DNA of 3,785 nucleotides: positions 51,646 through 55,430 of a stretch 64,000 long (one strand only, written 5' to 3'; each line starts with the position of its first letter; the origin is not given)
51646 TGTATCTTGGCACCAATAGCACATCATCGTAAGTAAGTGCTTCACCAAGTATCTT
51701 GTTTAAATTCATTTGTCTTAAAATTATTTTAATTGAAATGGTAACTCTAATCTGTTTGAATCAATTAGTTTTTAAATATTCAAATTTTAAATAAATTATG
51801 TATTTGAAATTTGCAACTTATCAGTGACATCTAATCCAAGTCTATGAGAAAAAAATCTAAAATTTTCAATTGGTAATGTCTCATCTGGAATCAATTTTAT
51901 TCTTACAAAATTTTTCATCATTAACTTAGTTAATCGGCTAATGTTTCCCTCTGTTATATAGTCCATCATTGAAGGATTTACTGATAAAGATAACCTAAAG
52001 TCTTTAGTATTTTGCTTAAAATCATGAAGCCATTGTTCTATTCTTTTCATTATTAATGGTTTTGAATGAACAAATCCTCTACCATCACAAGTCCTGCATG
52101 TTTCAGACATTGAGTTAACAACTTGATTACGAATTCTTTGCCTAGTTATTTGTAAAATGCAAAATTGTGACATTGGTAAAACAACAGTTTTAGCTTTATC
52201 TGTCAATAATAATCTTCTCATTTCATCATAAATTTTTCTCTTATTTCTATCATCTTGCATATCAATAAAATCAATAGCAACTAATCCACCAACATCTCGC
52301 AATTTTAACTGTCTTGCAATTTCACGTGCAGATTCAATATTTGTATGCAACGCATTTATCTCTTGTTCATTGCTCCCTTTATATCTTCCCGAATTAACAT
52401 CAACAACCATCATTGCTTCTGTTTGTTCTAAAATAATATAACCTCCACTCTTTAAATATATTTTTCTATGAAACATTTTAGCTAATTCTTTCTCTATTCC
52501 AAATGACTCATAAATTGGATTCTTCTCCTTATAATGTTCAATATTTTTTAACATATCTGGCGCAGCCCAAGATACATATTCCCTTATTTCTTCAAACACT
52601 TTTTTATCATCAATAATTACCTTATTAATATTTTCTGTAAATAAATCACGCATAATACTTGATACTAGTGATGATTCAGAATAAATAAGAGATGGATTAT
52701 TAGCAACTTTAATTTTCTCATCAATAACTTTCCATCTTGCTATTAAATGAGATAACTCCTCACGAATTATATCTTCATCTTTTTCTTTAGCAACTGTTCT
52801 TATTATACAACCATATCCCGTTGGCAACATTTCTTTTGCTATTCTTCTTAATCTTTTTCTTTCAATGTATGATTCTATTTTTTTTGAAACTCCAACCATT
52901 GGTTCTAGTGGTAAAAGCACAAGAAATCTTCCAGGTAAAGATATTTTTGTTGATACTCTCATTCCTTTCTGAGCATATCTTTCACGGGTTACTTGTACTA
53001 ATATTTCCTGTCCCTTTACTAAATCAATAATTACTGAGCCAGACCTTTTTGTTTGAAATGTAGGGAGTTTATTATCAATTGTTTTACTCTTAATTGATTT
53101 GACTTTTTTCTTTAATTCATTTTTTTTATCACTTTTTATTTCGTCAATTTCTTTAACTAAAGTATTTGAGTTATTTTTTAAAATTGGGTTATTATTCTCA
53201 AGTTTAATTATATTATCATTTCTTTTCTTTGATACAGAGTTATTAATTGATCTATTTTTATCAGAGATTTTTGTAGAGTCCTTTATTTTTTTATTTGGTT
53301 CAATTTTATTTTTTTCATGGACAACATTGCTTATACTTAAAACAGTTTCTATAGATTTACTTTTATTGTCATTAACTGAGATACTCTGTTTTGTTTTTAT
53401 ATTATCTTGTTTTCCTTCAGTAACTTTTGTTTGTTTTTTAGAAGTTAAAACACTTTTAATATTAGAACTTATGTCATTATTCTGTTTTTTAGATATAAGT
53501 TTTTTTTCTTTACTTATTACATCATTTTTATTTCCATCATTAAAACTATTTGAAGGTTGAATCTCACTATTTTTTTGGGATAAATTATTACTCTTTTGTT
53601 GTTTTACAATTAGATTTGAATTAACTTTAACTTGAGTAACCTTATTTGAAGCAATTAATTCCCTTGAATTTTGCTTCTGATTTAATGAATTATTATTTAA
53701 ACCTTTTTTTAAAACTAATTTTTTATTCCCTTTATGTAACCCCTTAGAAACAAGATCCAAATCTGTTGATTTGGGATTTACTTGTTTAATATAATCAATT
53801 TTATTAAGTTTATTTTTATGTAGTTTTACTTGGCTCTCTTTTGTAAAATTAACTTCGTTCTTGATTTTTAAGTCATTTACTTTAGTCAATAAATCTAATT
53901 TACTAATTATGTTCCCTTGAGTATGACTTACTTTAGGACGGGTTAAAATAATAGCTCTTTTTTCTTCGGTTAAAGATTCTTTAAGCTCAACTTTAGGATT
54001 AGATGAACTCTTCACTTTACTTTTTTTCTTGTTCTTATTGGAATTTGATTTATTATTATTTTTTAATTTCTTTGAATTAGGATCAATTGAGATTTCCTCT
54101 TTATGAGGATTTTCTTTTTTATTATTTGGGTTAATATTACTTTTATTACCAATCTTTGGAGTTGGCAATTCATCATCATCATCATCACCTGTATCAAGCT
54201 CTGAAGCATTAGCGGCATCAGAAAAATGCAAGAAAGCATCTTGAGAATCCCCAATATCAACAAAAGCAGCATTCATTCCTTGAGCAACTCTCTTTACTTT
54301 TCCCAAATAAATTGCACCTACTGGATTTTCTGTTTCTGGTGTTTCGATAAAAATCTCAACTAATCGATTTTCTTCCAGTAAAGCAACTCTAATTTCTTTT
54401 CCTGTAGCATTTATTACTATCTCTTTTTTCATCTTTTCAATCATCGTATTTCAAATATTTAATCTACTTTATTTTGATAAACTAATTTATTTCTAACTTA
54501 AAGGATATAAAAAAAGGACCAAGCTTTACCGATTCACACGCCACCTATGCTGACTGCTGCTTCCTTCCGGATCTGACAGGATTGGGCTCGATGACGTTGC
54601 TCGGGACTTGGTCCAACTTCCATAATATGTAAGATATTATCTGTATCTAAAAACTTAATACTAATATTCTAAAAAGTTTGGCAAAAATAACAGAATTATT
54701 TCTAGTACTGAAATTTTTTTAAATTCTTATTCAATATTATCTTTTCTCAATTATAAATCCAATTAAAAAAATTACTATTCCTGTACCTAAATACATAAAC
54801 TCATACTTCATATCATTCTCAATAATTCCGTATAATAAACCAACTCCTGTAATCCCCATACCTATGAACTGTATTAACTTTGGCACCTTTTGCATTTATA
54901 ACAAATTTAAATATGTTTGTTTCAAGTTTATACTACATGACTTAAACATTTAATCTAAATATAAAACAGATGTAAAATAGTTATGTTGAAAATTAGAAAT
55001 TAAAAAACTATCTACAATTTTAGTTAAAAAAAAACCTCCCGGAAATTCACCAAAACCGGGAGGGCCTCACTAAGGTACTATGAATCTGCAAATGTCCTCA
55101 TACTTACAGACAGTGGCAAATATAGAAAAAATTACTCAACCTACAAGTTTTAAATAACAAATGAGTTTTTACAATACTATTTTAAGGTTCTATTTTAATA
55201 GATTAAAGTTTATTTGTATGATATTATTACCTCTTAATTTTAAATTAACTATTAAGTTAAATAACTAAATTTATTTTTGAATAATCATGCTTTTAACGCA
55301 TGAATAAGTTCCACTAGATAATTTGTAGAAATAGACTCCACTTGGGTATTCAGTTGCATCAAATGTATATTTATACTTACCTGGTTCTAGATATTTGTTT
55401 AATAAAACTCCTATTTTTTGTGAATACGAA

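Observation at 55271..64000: Tandem pair of paralogous giant T9SS cargo genes belonging to an apparently uncharacterised protein family (third copy at 11918..16423)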

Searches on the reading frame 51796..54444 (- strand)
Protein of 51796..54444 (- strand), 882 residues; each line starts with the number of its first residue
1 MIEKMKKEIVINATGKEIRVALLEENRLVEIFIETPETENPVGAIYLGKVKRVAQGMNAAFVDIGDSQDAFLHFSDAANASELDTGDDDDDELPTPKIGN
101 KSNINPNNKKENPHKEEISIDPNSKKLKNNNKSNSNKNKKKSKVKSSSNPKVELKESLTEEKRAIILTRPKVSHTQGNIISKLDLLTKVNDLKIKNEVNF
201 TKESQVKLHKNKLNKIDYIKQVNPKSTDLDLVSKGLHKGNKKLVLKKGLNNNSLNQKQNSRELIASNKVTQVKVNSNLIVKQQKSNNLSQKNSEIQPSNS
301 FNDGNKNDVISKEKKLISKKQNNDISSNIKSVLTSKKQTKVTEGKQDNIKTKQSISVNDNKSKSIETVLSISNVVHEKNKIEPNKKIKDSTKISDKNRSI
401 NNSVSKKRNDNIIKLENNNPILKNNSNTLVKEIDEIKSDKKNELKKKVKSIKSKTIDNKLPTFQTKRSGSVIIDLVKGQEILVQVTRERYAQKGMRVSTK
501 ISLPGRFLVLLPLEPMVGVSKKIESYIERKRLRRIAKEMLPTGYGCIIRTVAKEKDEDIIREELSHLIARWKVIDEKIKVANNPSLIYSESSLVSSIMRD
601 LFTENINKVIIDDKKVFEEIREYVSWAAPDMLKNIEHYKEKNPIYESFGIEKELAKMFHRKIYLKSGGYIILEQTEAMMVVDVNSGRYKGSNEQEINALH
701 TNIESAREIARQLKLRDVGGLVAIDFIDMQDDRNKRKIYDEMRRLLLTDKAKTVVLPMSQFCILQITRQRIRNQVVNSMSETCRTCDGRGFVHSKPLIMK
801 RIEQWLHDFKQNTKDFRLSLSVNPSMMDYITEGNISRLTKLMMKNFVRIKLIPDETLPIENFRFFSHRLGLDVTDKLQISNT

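Call 16: search_protein_families(library=pfam, proteins=[window:51796-54444:-], max_evalue=0.001)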
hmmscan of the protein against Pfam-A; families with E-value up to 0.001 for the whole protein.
window:51796-54444:- (882 aa): 3 families
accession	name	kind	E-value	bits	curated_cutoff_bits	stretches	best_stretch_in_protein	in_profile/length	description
PF10150.14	RNase_E_G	-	7.2e-96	321.2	25.5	1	502-770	1-269/270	Ribonuclease E/G family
PF00575.29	S1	-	5.9e-05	23.8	22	0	41-97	3-50/74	S1 RNA binding domain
PF20833.2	RNase_E_G_Thio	-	0.00023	21.7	26.8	0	782-863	1-82/86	RNase E/G, Thioredoxin-like domain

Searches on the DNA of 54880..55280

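Call 90: search_rna_families(source=window, start=54880, end=55280, threshold=evalue, max_evalue=10, show_alignments=2)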
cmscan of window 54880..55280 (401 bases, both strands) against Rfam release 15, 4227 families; matches with E-value up to 10: 1.
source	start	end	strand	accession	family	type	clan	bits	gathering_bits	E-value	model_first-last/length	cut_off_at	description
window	54985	55108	-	RF01515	Afu_514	Gene; snRNA; snoRNA; CD-box;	-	15.6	39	1.3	1-106/106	no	A. fumigatus snoRNA Afu_514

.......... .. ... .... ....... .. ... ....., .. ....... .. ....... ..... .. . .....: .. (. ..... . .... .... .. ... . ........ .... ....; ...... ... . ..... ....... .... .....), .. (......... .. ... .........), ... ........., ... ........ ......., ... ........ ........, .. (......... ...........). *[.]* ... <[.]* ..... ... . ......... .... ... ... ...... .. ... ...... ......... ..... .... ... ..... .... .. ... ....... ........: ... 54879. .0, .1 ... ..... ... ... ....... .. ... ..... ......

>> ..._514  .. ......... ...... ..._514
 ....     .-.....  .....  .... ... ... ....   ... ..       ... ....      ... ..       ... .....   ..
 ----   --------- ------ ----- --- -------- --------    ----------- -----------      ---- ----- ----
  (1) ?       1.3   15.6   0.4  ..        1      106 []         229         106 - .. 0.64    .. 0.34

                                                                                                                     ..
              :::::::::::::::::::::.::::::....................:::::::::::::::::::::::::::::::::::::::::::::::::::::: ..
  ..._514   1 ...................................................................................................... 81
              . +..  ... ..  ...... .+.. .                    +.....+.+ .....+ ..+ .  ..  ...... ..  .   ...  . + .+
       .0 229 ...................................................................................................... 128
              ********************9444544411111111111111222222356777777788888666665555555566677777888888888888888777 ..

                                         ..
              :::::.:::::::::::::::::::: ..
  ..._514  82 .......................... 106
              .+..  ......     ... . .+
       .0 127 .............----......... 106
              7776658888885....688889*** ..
